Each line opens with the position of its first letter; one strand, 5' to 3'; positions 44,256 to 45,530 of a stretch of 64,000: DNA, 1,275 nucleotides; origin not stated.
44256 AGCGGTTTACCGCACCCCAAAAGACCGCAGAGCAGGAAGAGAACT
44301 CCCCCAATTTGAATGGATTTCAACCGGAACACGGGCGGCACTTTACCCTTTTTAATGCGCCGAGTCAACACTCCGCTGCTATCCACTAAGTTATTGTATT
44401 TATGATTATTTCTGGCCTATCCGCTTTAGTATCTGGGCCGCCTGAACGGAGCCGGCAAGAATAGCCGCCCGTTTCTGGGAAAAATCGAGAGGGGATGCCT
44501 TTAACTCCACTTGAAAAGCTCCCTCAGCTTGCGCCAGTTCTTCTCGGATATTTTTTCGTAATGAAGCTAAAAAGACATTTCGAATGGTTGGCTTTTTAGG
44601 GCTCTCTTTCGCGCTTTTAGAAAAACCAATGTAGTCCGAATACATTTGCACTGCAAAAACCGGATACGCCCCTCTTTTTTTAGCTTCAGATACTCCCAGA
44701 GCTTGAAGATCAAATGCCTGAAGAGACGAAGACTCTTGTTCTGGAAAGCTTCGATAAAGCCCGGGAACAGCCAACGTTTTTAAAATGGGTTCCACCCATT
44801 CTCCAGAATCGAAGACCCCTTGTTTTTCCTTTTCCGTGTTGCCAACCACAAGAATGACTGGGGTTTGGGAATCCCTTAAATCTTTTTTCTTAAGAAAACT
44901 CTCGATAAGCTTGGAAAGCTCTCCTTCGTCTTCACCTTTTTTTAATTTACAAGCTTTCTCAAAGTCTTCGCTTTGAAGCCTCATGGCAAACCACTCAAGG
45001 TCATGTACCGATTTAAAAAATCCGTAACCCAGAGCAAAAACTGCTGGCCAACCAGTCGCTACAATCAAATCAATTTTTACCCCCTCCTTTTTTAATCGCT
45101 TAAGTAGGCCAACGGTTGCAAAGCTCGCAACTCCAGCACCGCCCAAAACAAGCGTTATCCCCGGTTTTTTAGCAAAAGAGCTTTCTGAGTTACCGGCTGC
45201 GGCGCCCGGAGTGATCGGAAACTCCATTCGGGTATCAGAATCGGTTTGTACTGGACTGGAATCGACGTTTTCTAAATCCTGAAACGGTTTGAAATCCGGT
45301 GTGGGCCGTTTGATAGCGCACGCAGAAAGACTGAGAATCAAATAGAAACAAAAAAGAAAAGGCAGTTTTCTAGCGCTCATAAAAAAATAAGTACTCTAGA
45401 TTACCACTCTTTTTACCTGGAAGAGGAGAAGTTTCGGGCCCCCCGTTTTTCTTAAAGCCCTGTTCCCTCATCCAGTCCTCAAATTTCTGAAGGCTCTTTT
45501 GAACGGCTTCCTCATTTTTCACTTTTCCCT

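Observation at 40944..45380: Three uncharacterised envelope-protein genes spliced into a tightly coupled isoprenoid/purine gene array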

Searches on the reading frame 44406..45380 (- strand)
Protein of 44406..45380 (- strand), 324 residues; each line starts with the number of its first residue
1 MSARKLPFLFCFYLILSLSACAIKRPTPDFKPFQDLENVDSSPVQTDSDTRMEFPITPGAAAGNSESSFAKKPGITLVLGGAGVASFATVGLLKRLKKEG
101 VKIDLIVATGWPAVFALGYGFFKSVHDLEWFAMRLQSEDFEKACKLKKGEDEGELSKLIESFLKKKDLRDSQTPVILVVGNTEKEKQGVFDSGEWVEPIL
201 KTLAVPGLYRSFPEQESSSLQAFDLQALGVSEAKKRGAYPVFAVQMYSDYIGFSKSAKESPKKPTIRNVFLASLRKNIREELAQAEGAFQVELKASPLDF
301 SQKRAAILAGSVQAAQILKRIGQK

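Call 3: search_protein_families(library=pfam, proteins=[window:44406-45380:-], max_evalue=1)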
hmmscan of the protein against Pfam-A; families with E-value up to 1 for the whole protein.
window:44406-45380:- (324 aa): 1 family
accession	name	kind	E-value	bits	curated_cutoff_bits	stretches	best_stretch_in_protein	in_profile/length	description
PF01734.28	Patatin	-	2e-06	28.6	27.7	1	77-209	1-166/191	Patatin-like phospholipase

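Call 4: search_protein_families(library=ncbifam, proteins=[window:44406-45380:-], max_evalue=1)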
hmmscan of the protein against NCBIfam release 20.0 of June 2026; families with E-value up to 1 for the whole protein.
window:44406-45380:- (324 aa): 1 family
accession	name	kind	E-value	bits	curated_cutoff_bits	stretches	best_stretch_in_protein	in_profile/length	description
NF007623.0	PRK10279.1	equivalog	0.023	13.9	272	1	72-245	3-179/301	patatin-like phospholipase RssA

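Call 25: search_solved_structures(query=window:44406-45380:-, max_evalue=1, show_alignments=3)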
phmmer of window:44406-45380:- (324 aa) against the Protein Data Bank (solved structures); distinct sequences matched with E-value up to 1: 2.
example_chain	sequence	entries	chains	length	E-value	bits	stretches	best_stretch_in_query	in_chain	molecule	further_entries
5fqu_A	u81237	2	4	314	0.0019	20.8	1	72-135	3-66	PATATIN-LIKE PROTEIN, PLPD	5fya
6cy1_A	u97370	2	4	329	0.85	12.1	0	62-109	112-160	Signal recognition particle receptor FtsY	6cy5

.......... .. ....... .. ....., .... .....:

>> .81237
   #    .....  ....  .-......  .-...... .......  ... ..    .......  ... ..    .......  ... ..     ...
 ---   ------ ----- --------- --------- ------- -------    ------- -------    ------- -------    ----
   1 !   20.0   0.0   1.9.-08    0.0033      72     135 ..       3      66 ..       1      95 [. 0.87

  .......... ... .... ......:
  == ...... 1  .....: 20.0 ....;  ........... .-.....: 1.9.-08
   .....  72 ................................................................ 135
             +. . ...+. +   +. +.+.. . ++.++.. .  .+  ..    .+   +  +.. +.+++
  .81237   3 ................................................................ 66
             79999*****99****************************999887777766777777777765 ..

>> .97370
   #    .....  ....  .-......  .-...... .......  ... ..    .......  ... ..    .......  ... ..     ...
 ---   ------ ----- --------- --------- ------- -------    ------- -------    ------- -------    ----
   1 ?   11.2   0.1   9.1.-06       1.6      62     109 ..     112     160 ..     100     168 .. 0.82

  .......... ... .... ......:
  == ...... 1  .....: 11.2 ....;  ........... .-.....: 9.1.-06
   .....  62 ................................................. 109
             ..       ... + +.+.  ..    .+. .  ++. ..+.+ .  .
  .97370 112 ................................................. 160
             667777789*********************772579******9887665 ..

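Call 35: find_homologous_proteins(query=window:44406-45380:-)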
Query window:44406-45380:- (324 aa): 150 proteins with E <= 0.001 among 6198 candidates; the best 120 are listed.
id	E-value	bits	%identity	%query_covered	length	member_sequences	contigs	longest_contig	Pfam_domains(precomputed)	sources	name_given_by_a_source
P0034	1.5e-207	706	100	100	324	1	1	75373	PF01734.28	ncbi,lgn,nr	ncbi:MAG: hypothetical protein EBQ92_06540 [Proteobacteria bacterium]|nr:hypothetical protein [Pseud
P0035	4.6e-181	619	86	100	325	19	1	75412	PF01734.28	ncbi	-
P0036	3.2e-180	616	85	100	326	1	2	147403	-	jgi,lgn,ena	-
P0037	1.1e-154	532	78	96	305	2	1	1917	PF01734.28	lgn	-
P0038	2.3e-141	489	68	99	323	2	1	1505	-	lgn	-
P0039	6.8e-134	464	67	99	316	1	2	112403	PF01734.28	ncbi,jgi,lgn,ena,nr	ncbi:hypothetical protein EBT16_09105 [bacterium]|nr:hypothetical protein [bacterium]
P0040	5.4e-130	451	64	97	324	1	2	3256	PF01734.28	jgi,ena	jgi:hypothetical protein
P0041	1.7e-129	450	64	94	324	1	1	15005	-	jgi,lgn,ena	-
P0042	1.4e-125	437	61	100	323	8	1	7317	-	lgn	-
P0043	2.6e-123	429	63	94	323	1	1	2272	PF01734.28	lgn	-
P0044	2.8e-123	429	60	99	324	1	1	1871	-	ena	-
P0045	4.7e-123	428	64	94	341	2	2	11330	PF01734.28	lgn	-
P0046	1.2e-118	414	75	82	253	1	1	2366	-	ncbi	ncbi:MAG: hypothetical protein ACKN9V_08065, partial [Pseudomonadota bacterium]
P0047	1.2e-102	361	57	97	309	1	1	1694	PF01734.28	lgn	-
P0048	2.5e-100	354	52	99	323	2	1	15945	PF01734.28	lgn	-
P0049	8.9e-99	349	49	98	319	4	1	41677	PF01734.28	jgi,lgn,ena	-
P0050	5.9e-95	336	52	93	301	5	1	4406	PF01734.28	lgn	-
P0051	6.0e-95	336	53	94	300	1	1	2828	PF01734.28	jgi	-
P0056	1.9e-84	302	65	63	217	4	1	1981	PF01734.28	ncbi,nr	ncbi:hypothetical protein EBT16_09615, partial [bacterium]|nr:hypothetical protein [bacterium]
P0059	5.6e-69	251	42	98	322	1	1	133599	PF01734.28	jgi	jgi:NTE family protein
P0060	1.7e-68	249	43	97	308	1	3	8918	PF01734.28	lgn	-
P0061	5.2e-68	248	42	95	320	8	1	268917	-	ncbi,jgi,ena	-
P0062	1.1e-67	247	42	95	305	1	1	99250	-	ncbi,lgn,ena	-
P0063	1.6e-67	246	46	80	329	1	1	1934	PF01734.28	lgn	-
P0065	1.6e-66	243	42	98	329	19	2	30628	PF01734.28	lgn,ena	-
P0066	1.9e-66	243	41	95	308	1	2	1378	PF01734.28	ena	-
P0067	2.4e-66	242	46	77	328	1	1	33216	PF01734.28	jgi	-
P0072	1.4e-65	240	41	99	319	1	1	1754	PF01734.28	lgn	-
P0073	1.9e-65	239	42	97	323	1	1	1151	PF01734.28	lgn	-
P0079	2.1e-64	236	43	93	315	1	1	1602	PF01734.28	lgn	-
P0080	2.2e-64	236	47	76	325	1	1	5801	PF01734.28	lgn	-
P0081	2.2e-64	236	39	98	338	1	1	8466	PF01734.28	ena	-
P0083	3.6e-64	235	40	99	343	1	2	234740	-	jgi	jgi:predicted acylesterase/phospholipase RssA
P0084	3.8e-64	235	47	77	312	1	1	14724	PF01734.28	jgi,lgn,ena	-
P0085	4.0e-64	235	43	94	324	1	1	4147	PF01734.28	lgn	-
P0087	6.3e-64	234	42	97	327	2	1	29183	PF01734.28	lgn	-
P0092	2.7e-63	232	45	77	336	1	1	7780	PF01734.28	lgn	-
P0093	7.2e-63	231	40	98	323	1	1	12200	PF01734.28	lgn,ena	-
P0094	7.9e-63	231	45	78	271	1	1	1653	PF01734.28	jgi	jgi:NTE family protein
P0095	1.1e-62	230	40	97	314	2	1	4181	PF01734.28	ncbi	-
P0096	1.9e-62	229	45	77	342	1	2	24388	PF01734.28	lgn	-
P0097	2.2e-62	229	41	97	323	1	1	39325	PF01734.28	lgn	-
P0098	3.2e-62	229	39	97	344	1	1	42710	PF01734.28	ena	-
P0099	9.1e-62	227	45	77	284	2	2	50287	PF01734.28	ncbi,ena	-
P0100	9.8e-62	227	40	98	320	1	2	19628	PF01734.28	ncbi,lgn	-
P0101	1.1e-61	227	39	97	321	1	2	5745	PF01734.28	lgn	-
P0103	1.4e-61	226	41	95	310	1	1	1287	PF01734.28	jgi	-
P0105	2.7e-61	226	41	99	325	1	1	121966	PF01734.28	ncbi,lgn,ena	-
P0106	6.0e-61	224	44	82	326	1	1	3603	PF01734.28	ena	-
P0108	8.4e-61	224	40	98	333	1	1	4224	PF01734.28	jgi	jgi:NTE family protein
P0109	1.0e-60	224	39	95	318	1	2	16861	PF01734.28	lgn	-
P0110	1.5e-60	223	42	89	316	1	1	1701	PF01734.28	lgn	-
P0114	2.8e-60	222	39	96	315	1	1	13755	PF01734.28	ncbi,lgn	-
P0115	3.2e-60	222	38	97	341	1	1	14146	PF01734.28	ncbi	-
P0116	6.1e-60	221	40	94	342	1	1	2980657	-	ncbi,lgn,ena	-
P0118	9.0e-60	221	43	78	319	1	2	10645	PF01734.28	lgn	-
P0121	1.2e-59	220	38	93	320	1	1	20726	PF01734.28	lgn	-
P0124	2.4e-59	219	39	98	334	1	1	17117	PF01734.28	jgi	jgi:NTE family protein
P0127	3.9e-59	219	39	99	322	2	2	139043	PF01734.28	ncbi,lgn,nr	ncbi:MAG: hypothetical protein HYR96_02220 [Deltaproteobacteria bacterium]|nr:hypothetical protein [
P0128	4.0e-59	218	38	98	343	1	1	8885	PF01734.28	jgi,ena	-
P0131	6.9e-59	218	41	98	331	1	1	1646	PF01734.28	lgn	-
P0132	1.2e-58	217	43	77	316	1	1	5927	PF01734.28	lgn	-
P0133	2.9e-58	216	44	80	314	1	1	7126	PF01734.28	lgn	-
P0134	3.3e-58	215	41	76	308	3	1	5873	PF01734.28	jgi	-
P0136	8.9e-58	214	40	98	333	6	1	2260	PF01734.28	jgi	jgi:NTE family protein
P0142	4.9e-57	212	40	79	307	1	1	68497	PF01734.28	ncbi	-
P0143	5.5e-57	211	42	82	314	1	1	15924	PF01734.28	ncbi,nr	ncbi:hypothetical protein K2X33_09960 [bacterium]|nr:hypothetical protein [bacterium]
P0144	7.2e-57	211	42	76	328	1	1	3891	PF01734.28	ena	-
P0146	3.0e-56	209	38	87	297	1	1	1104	PF01734.28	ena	-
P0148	1.4e-55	207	37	86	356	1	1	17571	PF01734.28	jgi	jgi:hypothetical protein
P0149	3.0e-55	206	44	76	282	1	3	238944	-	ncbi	-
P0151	6.9e-55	205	42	77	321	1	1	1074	PF01734.28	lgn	-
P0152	1.2e-54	204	38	98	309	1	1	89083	PF01734.28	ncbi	-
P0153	3.1e-54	202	40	77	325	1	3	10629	PF01734.28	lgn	-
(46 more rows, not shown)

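Call 36: find_encoding_contigs(protein=P0116, flank=10000, max_places=2)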
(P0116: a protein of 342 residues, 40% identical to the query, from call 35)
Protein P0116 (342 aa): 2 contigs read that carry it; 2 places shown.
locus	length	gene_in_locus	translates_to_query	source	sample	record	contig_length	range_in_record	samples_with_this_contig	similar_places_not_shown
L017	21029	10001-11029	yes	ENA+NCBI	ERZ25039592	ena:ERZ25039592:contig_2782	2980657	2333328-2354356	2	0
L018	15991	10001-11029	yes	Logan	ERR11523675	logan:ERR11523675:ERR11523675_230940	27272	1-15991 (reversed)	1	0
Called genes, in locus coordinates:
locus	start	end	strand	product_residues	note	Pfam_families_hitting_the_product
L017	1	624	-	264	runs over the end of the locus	PF13476:AAA_23 (weak), PF00005:ABC_tran, PF13304:AAA_21 (faint), PF12399:BCA_ABC_TP_C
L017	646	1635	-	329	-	PF02653:BPD_transp_2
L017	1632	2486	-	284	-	PF02653:BPD_transp_2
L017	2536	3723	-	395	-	PF13433:Peripla_BP_5, PF13458:Peripla_BP_6, PF01094:ANF_receptor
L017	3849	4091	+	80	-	PF02609:Exonuc_VII_S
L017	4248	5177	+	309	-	PF00348:polyprenyl_synt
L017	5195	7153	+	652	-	PF13292:DXP_synthase_N, PF00456:Transketolase_N (weak), PF02779:Transket_pyr, PF02780:Transketolase_C, PF17147:PFOR_II (faint)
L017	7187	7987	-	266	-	-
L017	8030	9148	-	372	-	-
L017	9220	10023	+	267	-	PF01728:FtsJ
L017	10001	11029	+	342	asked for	-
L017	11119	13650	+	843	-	-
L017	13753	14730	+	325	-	-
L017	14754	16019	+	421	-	PF00206:Lyase_1, PF10397:ADSL_C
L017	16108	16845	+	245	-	PF01259:SAICAR_synt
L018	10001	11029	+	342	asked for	-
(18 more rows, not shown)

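Call 53: find_encoding_contigs(protein=P0083, flank=8000, max_places=1)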
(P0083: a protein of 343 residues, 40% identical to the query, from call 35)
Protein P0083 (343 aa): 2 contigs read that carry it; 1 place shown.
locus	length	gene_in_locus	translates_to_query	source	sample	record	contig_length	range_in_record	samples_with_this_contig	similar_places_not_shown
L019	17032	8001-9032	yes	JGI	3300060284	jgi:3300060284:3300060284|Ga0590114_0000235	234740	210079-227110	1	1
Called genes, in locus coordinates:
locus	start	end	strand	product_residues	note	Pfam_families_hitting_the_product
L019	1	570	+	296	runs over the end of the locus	PF00348:polyprenyl_synt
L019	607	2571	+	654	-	PF00456:Transketolase_N (weak), PF13292:DXP_synthase_N, PF02779:Transket_pyr, PF02780:Transketolase_C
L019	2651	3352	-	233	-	-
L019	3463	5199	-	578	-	-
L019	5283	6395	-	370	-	-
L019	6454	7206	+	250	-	PF00561:Abhydrolase_1 (faint), PF12697:Abhydrolase_6 (weak)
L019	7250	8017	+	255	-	PF01479:S4, PF01728:FtsJ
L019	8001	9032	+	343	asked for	-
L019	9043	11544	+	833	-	-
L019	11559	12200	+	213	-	PF05724:TPMT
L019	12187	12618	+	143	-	PF13279:4HBT_2, PF03061:4HBT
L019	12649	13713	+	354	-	-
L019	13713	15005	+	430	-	PF00206:Lyase_1, PF10397:ADSL_C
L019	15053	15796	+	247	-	PF01259:SAICAR_synt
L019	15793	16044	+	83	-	PF02700:PurS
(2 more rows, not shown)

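Call 54: find_encoding_contigs(protein=P0149, flank=8000, max_places=1)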
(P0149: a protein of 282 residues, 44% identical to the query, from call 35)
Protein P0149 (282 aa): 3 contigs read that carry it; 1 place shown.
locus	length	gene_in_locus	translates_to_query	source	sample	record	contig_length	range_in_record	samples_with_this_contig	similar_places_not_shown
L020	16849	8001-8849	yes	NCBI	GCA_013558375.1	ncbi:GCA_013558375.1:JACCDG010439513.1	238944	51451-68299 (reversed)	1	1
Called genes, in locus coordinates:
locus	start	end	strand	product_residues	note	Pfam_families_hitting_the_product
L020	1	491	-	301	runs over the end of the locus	PF02653:BPD_transp_2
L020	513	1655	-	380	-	PF13433:Peripla_BP_5, PF13458:Peripla_BP_6, PF01094:ANF_receptor, PF13433:Peripla_BP_5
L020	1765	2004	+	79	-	PF02609:Exonuc_VII_S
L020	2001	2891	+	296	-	PF00348:polyprenyl_synt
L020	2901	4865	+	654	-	PF13292:DXP_synthase_N, PF00456:Transketolase_N (faint), PF02779:Transket_pyr, PF02780:Transketolase_C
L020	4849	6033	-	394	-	-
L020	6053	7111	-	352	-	-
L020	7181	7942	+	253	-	PF01479:S4 (faint), PF01728:FtsJ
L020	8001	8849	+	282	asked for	-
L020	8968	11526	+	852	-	-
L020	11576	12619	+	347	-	-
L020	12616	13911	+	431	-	PF00206:Lyase_1, PF10397:ADSL_C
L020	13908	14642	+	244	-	PF01259:SAICAR_synt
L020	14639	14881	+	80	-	PF02700:PurS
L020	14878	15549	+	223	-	PF13507:GATase_5, PF01965:DJ-1_PfpI (weak), PF07685:GATase_3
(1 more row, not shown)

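Call 55: find_encoding_contigs(protein=P0127, flank=8000, max_places=1)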
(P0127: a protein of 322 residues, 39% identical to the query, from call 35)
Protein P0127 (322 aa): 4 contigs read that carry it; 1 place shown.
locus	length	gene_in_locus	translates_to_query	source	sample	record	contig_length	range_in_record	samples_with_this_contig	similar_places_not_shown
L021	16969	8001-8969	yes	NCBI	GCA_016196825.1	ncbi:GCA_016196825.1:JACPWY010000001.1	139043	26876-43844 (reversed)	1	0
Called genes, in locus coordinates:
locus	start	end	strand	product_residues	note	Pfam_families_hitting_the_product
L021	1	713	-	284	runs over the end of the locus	PF02653:BPD_transp_2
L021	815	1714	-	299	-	PF02653:BPD_transp_2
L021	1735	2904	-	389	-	PF13433:Peripla_BP_5, PF13458:Peripla_BP_6, PF01094:ANF_receptor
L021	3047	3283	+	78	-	PF02609:Exonuc_VII_S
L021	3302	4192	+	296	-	PF00348:polyprenyl_synt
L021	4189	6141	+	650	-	PF13292:DXP_synthase_N, PF00456:Transketolase_N (weak), PF02779:Transket_pyr, PF02780:Transketolase_C, PF17147:PFOR_II (weak)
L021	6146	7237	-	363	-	-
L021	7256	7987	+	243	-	PF01479:S4, PF01728:FtsJ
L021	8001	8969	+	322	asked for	PF01734:Patatin (weak)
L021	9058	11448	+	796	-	-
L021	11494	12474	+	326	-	-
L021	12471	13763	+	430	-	PF00206:Lyase_1, PF10397:ADSL_C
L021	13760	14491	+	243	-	PF01259:SAICAR_synt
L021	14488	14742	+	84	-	PF02700:PurS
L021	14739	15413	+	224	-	PF13507:GATase_5, PF07685:GATase_3, PF01965:DJ-1_PfpI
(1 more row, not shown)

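Call 65: search_protein_families(library=padloc, proteins=[window:44406-45380:-], max_evalue=0.01)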
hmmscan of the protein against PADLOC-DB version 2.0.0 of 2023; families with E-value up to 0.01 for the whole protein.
window:44406-45380:- (324 aa): 0 families

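Call 70: list_cluster_members(proteins=[P0035, P0061, P0062, P0095, P0099, P0105, P0114, P0115, P0142, P0152])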
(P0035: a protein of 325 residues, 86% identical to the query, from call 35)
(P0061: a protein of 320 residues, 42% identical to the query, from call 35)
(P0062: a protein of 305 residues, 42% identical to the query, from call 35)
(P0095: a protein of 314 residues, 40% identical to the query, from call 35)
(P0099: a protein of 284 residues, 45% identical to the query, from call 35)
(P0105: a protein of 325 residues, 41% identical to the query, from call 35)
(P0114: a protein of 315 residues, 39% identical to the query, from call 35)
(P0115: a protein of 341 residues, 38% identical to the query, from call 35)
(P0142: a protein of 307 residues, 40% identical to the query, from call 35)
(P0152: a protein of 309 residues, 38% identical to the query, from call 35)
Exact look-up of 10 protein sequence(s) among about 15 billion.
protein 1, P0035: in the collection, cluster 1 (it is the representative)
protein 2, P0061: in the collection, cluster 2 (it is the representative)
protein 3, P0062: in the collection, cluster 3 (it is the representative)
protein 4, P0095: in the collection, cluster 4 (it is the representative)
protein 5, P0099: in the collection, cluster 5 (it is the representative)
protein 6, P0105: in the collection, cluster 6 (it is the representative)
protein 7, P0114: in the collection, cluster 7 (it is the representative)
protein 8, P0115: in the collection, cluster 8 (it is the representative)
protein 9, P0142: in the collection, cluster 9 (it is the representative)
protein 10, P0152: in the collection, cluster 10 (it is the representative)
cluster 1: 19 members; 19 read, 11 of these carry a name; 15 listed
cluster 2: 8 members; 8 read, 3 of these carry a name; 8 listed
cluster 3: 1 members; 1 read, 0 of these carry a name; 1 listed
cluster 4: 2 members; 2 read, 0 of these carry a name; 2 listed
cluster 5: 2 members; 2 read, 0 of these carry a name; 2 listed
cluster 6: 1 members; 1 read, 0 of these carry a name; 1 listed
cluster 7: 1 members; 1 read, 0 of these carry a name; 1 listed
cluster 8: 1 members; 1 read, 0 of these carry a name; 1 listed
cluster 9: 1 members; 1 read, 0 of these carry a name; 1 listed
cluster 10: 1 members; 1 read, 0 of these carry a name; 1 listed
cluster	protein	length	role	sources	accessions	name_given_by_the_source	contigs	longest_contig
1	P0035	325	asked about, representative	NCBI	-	-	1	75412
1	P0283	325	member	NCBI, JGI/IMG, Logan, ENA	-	predicted acylesterase/phospholipase RssA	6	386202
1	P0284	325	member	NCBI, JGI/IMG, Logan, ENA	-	predicted acylesterase/phospholipase RssA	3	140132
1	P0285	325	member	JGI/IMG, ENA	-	predicted acylesterase/phospholipase RssA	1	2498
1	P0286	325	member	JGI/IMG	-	predicted acylesterase/phospholipase RssA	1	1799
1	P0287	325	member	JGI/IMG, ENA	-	predicted acylesterase/phospholipase RssA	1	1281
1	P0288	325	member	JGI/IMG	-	predicted acylesterase/phospholipase RssA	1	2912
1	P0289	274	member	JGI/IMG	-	predicted acylesterase/phospholipase RssA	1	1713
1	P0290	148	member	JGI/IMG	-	hypothetical protein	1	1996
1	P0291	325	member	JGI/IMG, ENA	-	hypothetical protein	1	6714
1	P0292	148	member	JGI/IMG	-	hypothetical protein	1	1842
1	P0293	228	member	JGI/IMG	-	hypothetical protein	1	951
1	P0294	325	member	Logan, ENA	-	-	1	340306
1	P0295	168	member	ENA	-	-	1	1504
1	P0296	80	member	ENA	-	-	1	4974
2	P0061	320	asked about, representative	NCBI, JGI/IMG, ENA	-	-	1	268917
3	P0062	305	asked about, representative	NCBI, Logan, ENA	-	-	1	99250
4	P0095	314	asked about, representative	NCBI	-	-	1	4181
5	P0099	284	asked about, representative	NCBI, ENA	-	-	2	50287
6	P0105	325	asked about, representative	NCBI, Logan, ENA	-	-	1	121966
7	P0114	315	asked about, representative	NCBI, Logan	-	-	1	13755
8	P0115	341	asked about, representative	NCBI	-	-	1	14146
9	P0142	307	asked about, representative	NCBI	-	-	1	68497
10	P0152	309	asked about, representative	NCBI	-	-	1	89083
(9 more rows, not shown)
